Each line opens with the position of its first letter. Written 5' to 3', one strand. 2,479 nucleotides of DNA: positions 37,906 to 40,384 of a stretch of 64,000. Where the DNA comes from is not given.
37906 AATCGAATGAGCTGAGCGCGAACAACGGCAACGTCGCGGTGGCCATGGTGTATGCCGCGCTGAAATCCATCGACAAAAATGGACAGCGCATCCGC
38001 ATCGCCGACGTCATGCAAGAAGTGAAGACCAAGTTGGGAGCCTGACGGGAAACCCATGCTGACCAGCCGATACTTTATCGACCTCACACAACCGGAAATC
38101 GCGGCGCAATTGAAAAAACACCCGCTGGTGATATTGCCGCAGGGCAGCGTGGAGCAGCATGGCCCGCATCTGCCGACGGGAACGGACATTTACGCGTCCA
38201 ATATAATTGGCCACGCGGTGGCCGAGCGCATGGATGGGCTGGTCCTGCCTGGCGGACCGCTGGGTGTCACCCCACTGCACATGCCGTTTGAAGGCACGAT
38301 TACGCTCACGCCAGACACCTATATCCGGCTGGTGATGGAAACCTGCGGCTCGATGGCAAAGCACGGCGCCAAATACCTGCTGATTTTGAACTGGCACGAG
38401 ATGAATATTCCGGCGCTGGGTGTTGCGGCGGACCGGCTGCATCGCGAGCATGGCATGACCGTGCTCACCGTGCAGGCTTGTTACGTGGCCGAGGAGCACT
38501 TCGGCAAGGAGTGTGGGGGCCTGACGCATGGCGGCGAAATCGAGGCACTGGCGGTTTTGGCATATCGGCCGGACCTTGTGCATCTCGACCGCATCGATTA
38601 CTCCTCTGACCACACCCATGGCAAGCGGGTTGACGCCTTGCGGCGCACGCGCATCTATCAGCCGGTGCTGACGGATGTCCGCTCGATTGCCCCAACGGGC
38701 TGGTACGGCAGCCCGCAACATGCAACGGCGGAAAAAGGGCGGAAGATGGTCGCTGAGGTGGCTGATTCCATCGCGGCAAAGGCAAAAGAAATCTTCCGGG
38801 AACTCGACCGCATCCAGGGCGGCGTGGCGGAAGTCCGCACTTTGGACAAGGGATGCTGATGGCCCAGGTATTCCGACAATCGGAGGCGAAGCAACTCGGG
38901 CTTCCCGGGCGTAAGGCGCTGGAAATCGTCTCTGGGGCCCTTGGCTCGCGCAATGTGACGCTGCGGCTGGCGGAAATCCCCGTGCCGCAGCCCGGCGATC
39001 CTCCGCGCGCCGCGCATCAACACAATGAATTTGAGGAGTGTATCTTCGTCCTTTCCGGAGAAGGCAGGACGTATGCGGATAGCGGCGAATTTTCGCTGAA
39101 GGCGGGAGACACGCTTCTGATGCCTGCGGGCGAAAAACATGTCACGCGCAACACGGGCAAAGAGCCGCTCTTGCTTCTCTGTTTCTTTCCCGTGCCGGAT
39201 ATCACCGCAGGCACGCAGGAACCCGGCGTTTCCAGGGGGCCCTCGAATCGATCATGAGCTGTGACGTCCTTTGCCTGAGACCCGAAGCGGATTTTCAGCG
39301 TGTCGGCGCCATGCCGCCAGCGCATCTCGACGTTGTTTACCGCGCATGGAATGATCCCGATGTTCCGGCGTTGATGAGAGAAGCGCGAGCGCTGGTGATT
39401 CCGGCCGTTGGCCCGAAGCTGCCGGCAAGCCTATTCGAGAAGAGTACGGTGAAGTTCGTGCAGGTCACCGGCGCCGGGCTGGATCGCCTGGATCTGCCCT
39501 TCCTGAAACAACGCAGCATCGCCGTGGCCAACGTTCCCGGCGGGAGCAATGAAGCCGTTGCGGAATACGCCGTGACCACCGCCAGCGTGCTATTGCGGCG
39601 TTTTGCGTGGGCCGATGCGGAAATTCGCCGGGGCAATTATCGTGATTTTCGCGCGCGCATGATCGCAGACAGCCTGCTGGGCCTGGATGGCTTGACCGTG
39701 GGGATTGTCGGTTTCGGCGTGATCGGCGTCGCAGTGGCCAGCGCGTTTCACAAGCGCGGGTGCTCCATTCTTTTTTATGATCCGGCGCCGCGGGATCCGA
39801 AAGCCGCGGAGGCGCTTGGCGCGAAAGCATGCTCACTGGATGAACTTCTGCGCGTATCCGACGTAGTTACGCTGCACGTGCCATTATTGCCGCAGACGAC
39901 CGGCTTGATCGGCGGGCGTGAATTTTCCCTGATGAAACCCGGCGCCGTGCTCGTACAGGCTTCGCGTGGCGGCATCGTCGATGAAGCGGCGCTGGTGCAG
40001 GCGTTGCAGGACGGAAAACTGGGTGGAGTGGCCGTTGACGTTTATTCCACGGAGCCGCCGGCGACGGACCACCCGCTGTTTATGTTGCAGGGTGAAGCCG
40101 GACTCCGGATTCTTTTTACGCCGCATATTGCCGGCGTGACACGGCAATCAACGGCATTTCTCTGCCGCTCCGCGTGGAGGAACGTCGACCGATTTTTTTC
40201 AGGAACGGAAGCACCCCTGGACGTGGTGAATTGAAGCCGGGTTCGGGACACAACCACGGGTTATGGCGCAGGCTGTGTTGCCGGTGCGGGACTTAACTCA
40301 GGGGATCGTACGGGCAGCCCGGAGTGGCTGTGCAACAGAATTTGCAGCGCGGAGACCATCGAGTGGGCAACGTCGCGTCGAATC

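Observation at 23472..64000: About 40-kb catabolic island for an unidentified substrate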

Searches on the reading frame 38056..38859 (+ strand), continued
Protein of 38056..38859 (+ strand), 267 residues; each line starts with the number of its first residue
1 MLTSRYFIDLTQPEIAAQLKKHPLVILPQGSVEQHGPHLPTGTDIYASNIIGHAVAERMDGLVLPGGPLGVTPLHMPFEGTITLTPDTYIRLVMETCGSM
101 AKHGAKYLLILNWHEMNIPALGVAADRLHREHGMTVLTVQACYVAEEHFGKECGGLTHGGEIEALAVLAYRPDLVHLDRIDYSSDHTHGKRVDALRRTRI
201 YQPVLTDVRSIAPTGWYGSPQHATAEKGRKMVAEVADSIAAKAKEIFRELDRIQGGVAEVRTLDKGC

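Call 70: search_protein_families(library=ncbifam, proteins=[L048:4830-6590:-, L089:18349-18627:-, L086:12268-13353:+, L033:6903-7997:-, L089:3796-4992:-, L025:287-1084:-, L009:103-1203:-, L009:1332-2453:+], max_evalue=1e-8)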
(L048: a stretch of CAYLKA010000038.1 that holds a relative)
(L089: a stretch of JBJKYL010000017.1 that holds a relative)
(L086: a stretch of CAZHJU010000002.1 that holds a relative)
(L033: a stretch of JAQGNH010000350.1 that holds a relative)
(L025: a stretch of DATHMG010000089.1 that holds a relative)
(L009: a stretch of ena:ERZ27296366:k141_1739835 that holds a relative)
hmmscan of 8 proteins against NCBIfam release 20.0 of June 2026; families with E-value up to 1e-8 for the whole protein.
L048:4830-6590:- (586 aa): 31 families (the best 25 are shown)
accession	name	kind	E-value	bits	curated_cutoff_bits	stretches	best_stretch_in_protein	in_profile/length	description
NF006131.0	PRK08275.1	equivalog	2.4e-103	346.4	587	1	4-583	5-574/577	fumarate reductase/succinate dehydrogenase flavoprotein subunit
NF010374.0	PRK13800.1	equivalog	6.9e-78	262.8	1196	1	7-553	11-549/898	fumarate reductase/succinate dehydrogenase flavoprotein subunit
NF005331.0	PRK06854.1-2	equivalog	5.2e-65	220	557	1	6-555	6-547/563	adenylyl-sulfate reductase subunit alpha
NF004900.0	PRK06263.1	equivalog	5.5e-60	203.5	718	1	7-549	5-537/546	fumarate reductase (CoM/CoB) subunit TfrA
TIGR01812.1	sdhA_frdA_Gneg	subfamily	2.5e-57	194.7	567.3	1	11-553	1-549/568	succinate dehydrogenase or fumarate reductase, flavoprotein subunit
NF004724.0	PRK06069.1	subfamily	5.6e-50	170.1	826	1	8-557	4-562/577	succinate dehydrogenase/fumarate reductase flavoprotein subunit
NF005701.0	PRK07512.1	equivalog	7.6e-46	156.5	528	1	5-548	5-499/516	L-aspartate oxidase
NF005867.0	PRK07804.1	equivalog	2.6e-43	148.1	639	1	4-555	14-538/548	L-aspartate oxidase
NF004613.0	PRK05945.1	equivalog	1.1e-41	143.2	824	1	9-556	3-559/575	succinate dehydrogenase/fumarate reductase flavoprotein subunit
TIGR00551.1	nadB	equivalog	3e-40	138.4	452.75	1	10-533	3-489/489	L-aspartate oxidase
NF005037.0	PRK06452.1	equivalog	4.2e-39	134.6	862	1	8-545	4-539/566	succinate dehydrogenase flavoprotein subunit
TIGR01816.1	sdhA_forward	equivalog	7.2e-39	133.4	727.35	1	11-553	4-559/584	succinate dehydrogenase flavoprotein subunit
NF005866.0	PRK07803.1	equivalog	6.6e-38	130.3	819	2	329-556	361-592/631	fumarate reductase/succinate dehydrogenase flavoprotein subunit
NF006567.0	PRK09077.1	equivalog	3e-34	118.1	629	1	7-538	6-524/537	L-aspartate oxidase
NF005636.0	PRK07395.1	subfamily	4.2e-34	117.7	723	1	8-548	11-549/560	L-aspartate oxidase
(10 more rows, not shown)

L089:18349-18627:- (92 aa): 9 families
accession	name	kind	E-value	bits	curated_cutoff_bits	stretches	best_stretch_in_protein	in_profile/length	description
NF042909.1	FMH_DH_FwdF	exception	6.4e-12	45.2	375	1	8-76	129-203/336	tungsten-dependent formylmethanofuran dehydrogenase subunit FwdF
TIGR01971.1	NuoI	subfamily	2.1e-10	40.2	113.05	1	16-70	41-100/121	NADH-quinone oxidoreductase, chain I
NF058577.1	FdxA_fam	equivalog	4.1e-10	39.7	65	0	17-67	7-52/52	4Fe-4S ferredoxin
NF040864.1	HgcB_ferredoxin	equivalog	5e-10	39.1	99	1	12-70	9-63/93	mercury methylation ferredoxin HgcB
NF045490.1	FdxA_Protbact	equivalog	2e-09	37.6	135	0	10-42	31-63/104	ferredoxin FdxA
NF045874.1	Vhu_polyferre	exception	2e-09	36.7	600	1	12-70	191-245/381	F420-non-reducing hydrogenase associated-polyferredoxin VhuB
NF004541.0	PRK05888.2-2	equivalog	3.2e-09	36.8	217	1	12-69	56-112/168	NADH-quinone oxidoreductase subunit NuoI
NF004539.0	PRK05888.1-5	equivalog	6.6e-09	35.6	225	1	17-69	61-118/162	NADH-quinone oxidoreductase subunit NuoI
TIGR02179.1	PorD_KorD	subfamily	7.3e-09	35.6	60.05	1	10-71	19-75/78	2-oxoacid:acceptor oxidoreductase, delta subunit, pyruvate/2-ketoisovalerate family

L086:12268-13353:+ (361 aa): 7 families
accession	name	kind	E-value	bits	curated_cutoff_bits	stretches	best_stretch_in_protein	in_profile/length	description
TIGR04380.1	myo_inos_iolG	equivalog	3e-34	118.4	355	1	7-276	2-265/330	inositol 2-dehydrogenase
NF040723.1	UDP-GlcNAcDh_Arch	equivalog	1.3e-16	61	450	1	9-191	3-177/302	UDP-N-acetylglucosamine 3-dehydrogenase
NF052679.1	InsChiInosDhIolG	equivalog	6.5e-14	51.7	540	1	7-192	3-186/343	bifunctional inositol 2-dehydrogenase/D-chiro-inositol 1-dehydrogenase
NF007574.0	PRK10206.1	equivalog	9e-12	44.7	352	1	59-149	56-146/345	oxidoreductase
NF008607.0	PRK11579.1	subfamily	3.8e-11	42.6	330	1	12-150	10-146/346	oxidoreductase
NF041392.1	XylDh_Gfo6_Halo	equivalog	3.9e-11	42.3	350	1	7-264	17-276/350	D-xylose 1-dehydrogenase Gfo6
NF052479.1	LevoglcsnDh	equivalog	6e-09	35.1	650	1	35-150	40-155/386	levoglucosan dehydrogenase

L033:6903-7997:- (364 aa): 13 families
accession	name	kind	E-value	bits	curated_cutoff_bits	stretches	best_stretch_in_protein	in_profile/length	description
NF047820.1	TalGalacDh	equivalog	2.9e-67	227.2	500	1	3-356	4-358/371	L-talarate/galactarate dehydratase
NF010624.0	PRK14017.1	equivalog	1.3e-49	169.3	311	1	32-315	15-297/382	galactonate dehydratase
NF043051.1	ManoateDhtManD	equivalog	5.9e-47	160.4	550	2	184-362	195-383/403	D-mannonate dehydratase ManD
NF040866.1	AraD_Arch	equivalog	6.7e-47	160.3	650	1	36-362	38-369/372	arabinonate dehydratase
NF011654.0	PRK15072.1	subfamily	3.6e-44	151.2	430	2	184-362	196-384/404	D-galactonate dehydratase family protein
NF040790.2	glucon_galact_dh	equivalog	5.8e-40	137.3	750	1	32-361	25-368/390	bifunctional D-gluconate/D-galactonate dehydratase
TIGR02534.1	mucon_cyclo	subfamily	1.3e-35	123.1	334.95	1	3-362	1-365/368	muconate/chloromuconate family cycloisomerase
NF011968.0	PRK15440.1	equivalog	2.4e-33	115.6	393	1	66-358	89-387/395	L-rhamnonate dehydratase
NF043002.1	HProlDhtase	equivalog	1.5e-19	70.1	500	1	1-359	1-359/366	cis-3-hydroxy-L-proline dehydratase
TIGR01928.1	menC_lowGC_arch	equivalog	2.7e-14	52.9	200.65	1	101-292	90-271/325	o-succinylbenzoate synthase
TIGR03247.1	glucar-dehydr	equivalog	2.9e-12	46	828.7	0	150-361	185-404/441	glucarate dehydratase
NF002782.0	PRK02901.1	equivalog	1.4e-10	40.7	288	1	154-300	93-237/328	o-succinylbenzoate synthase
NF041118.1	A_G_epim_Thtga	equivalog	5.2e-10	39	500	1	104-309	99-297/341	L-Ala-D/L-Glu epimerase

L089:3796-4992:- (398 aa): 7 families
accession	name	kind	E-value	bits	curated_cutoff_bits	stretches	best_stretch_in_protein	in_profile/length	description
NF052585.1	SucGlutTfsCaiB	equivalog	1.9e-99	332.9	750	1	4-387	5-390/394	succinate--glutarate CoA-transferase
NF008511.0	PRK11430.1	equivalog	1.4e-73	248.2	522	1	6-386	9-380/381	CoA:oxalate CoA-transferase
NF041294.1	Scnl_mescCoAtase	equivalog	1.6e-70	238.1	700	1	7-381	4-379/381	succinyl-CoA:mesaconate CoA-transferase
NF003809.0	PRK05398.1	subfamily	3e-63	213.8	442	2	6-208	4-203/416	formyl-CoA transferase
TIGR03253.1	oxalate_frc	equivalog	2.3e-62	211.1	504.2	2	6-208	3-202/416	formyl-CoA transferase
NF002914.1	PRK03525.1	equivalog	1.4e-24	86.8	413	1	6-344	9-340/400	L-carnitine CoA-transferase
TIGR04253.1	mesacon_CoA_iso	equivalog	2.3e-14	53.2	725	1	7-385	3-383/403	2-methylfumaryl-CoA isomerase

L025:287-1084:- (265 aa): 6 families
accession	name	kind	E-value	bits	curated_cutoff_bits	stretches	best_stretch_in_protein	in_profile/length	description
NF053535.1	DhyDRhmHlse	equivalog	5.3e-57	193.3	500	1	1-264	1-280/284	2,4-didehydro-3-deoxy-L-rhamnonate hydrolase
TIGR02303.1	HpaG-C-term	equivalog_domain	3.2e-55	187.3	276.4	1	58-264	36-244/245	4-hydroxyphenylacetate degradation bifunctional isomerase/decarboxylase, C-terminal subunit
NF007967.0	PRK10691.1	equivalog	6.4e-43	146.6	201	1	65-254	17-211/219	fumarylacetoacetate hydrolase family protein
NF009399.0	PRK12764.1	equivalog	1.6e-42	146.2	444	1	61-255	18-212/501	fumarylacetoacetate hydrolase family protein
NF011750.0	PRK15203.1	equivalog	4.4e-41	141.1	811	1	65-264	223-424/429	4-hydroxyphenylacetate degradation bifunctional isomerase/decarboxylase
TIGR02305.1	HpaG-N-term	equivalog_domain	3.3e-29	101.9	228.65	1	85-262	29-205/205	4-hydroxyphenylacetate degradation bifunctional isomerase/decarboxylase, N-terminal subunit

L009:103-1203:- (366 aa): 0 families

L009:1332-2453:+ (373 aa): 0 families

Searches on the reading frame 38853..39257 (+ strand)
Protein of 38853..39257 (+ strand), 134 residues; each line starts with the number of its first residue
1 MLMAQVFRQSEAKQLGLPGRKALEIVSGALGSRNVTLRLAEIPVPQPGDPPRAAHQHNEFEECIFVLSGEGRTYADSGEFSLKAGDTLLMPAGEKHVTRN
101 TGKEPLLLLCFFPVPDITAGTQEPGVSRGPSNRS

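Call 5: search_protein_families(library=pfam, proteins=[window:38853-39257:+], max_evalue=0.001)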
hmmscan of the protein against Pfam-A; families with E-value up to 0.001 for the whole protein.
window:38853-39257:+ (134 aa): 4 families
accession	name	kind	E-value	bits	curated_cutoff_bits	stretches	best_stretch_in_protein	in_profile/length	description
PF07883.17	Cupin_2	-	5.6e-15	55.2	27.2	1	46-112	6-70/70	Cupin domain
PF02311.25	AraC_binding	-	7.2e-06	26.2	21.1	1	54-110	18-73/135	AraC-like ligand binding domain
PF05899.18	Cupin_3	-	2.2e-05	24.5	23.5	1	59-96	24-62/74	EutQ-like cupin domain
PF00190.28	Cupin_1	-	4e-05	23.6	22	1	54-112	48-113/151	Cupin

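Call 9: search_protein_families(library=ncbifam, proteins=[window:38853-39257:+], max_evalue=0.00001)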
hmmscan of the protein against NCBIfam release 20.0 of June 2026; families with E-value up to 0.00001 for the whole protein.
window:38853-39257:+ (134 aa): 0 families

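Call 36: search_solved_structures(query=window:38853-39257:+, max_evalue=0.01)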
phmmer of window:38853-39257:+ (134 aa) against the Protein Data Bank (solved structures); distinct sequences matched with E-value up to 0.01: 31.
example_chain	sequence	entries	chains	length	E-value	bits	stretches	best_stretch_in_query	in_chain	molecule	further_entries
2gu9_A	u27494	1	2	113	4.7e-07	32.8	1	40-119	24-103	tetracenomycin polyketide synthesis protein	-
3h50_A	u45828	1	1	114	4.8e-07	32.7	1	40-119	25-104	Tetracenomycin polyketide synthesis protein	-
1o4t_A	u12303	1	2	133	1.9e-05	27.6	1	41-110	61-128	putative oxalate decarboxylase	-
3l2h_A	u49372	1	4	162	2e-05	27.5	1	25-110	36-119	Putative sugar phosphate isomerase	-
1y3t_A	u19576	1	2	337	7e-05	25.7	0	53-99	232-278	Hypothetical protein yxaG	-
2h0v_A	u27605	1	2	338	7.1e-05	25.7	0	53-99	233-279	Quercetin 2,3-dioxygenase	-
8hfb_A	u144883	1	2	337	0.00021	24.2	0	52-100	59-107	Quercetin 2,3-dioxygenase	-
1sfn_A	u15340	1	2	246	0.0004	23.3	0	53-129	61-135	conserved hypothetical protein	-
3h8u_A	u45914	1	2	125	0.00048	23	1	47-110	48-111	uncharacterized conserved protein with double-stranded beta-helix domain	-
6l9i_A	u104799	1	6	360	0.00048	23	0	43-115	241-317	Oxalate decarboxylase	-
2d40_A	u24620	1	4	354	0.00049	23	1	31-115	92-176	putative gentisate 1,2-dioxygenase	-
3cew_A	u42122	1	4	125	0.00086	22.2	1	52-111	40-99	Uncharacterized cupin protein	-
6a54_A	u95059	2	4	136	0.00092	22.1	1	27-115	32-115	Novel protein with potential Cupin domain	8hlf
6a55_A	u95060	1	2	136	0.00093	22.1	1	27-115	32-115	Novel protein with potential Cupin domain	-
6a53_A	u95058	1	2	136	0.00097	22.1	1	27-115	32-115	Novel protein with potential Cupin domain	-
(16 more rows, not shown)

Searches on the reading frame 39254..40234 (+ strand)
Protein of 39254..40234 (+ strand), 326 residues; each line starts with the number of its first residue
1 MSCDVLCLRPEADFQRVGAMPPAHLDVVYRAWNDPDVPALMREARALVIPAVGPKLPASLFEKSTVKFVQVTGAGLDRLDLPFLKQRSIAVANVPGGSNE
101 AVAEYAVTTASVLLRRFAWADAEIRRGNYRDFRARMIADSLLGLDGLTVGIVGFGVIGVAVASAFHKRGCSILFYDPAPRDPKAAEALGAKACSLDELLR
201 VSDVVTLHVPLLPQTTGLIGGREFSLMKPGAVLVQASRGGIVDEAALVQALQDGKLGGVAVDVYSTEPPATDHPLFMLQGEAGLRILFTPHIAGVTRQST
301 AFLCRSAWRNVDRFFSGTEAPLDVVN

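Call 5: search_protein_families(library=pfam, proteins=[window:39254-40234:+], max_evalue=0.001)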
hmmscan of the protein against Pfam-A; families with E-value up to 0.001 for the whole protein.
window:39254-40234:+ (326 aa): 3 families
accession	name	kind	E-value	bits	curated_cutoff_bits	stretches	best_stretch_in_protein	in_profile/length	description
PF02826.25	2-Hacid_dh_C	-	5.5e-49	166.4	25.1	1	112-293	6-178/178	D-isomer specific 2-hydroxyacid dehydrogenase, NAD binding domain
PF00389.36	2-Hacid_dh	-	1.3e-15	57.7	24.6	1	37-326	33-134/134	D-isomer specific 2-hydroxyacid dehydrogenase, catalytic domain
PF03446.21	NAD_binding_2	-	4.9e-07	30.3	21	1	148-280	1-137/161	NAD binding domain of 6-phosphogluconate dehydrogenase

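Call 9: search_protein_families(library=ncbifam, proteins=[window:39254-40234:+], max_evalue=0.00001)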
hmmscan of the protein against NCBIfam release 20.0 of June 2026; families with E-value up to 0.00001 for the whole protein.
window:39254-40234:+ (326 aa): 21 families
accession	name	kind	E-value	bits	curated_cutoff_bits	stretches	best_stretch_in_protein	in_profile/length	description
TIGR01327.1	PGDH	equivalog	1.2e-50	172.8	454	1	56-314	52-300/525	phosphoglycerate dehydrogenase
NF005069.0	PRK06487.1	equivalog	6.2e-47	160.2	448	1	58-318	62-314/320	2-hydroxyacid dehydrogenase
NF009714.1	PRK13243.1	equivalog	6.3e-46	157.2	455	1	43-321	45-319/332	glyoxylate reductase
NF006263.0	PRK08410.1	equivalog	7.3e-43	147.1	389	1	62-317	60-309/311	D-2-hydroxyacid dehydrogenase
NF008759.0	PRK11790.1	equivalog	9e-43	146.5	404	1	69-301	80-303/410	phosphoglycerate dehydrogenase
NF005750.0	PRK07574.1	equivalog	4.6e-36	124.7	329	1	65-315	114-357/386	NAD-dependent formate dehydrogenase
NF005387.0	PRK06932.1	equivalog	8.2e-36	123.6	492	1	65-315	65-310/314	2-hydroxyacid dehydrogenase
NF000492.1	vanH_gen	exception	1.8e-35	122.5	540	1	62-267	63-255/312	D-lactate dehydrogenase VanH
NF001309.0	PRK00257.1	equivalog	1.8e-34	119.3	434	2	144-314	114-277/379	4-phosphoerythronate dehydrogenase PdxB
NF011938.0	PRK15409.1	equivalog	2.3e-34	118.9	492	1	58-305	58-299/324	glyoxylate/hydroxypyruvate reductase GhrB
NF006374.0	PRK08605.1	subfamily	3.5e-32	111.8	356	1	65-269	69-268/332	D-lactate dehydrogenase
NF041369.1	Dhydh_Halo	equivalog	5.8e-32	111.1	400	1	66-319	56-299/305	D-2-hydroxyacid dehydrogenase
NF009127.0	PRK12480.1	equivalog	4.6e-31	108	579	1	62-269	66-266/330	D-lactate dehydrogenase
NF000371.1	vanH_Agroup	exception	8.8e-30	104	700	1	62-267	68-260/322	VanH-A/VanH-Pt family D-lactate dehydrogenase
NF000151.1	vanH-Ac1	exception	1.9e-29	103.1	750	1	63-267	100-291/351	D-lactate dehydrogenase VanH-Ac1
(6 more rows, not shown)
